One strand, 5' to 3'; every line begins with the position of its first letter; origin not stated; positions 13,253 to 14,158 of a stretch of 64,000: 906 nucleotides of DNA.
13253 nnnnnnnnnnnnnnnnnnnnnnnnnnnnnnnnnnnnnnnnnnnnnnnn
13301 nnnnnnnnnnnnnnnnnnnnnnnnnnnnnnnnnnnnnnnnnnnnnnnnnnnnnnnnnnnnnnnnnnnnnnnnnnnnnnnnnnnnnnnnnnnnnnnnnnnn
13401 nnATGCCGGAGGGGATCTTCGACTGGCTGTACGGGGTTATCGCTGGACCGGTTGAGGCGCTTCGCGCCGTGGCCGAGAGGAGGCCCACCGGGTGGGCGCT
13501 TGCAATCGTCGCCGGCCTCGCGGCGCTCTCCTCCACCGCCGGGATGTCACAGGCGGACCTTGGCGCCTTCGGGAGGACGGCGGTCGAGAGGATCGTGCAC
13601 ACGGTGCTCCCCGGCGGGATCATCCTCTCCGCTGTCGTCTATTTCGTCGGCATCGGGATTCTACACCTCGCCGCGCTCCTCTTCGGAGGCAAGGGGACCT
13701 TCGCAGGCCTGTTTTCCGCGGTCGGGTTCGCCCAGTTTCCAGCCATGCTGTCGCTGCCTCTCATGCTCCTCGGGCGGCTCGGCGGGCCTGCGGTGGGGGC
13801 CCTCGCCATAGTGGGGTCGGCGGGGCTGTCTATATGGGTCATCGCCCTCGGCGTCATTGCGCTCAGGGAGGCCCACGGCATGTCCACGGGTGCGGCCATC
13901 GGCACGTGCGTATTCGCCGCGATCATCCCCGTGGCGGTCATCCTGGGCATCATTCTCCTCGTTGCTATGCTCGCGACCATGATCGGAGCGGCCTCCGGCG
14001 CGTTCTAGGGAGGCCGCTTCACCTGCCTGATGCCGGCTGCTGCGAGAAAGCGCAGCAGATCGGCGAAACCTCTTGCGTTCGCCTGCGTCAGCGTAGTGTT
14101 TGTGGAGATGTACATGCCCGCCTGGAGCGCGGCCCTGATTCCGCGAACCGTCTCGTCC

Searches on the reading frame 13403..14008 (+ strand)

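Call 24: search_protein_families(library=pfam, proteins=[window:13403-14008:+], max_evalue=0.00001)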
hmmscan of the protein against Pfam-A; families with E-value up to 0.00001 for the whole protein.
window:13403-14008:+ (201 aa): 1 family
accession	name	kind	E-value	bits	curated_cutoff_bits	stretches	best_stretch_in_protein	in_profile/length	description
PF04893.22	Yip1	-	1e-14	55.2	28.6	1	11-182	2-171/173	Yip1 domain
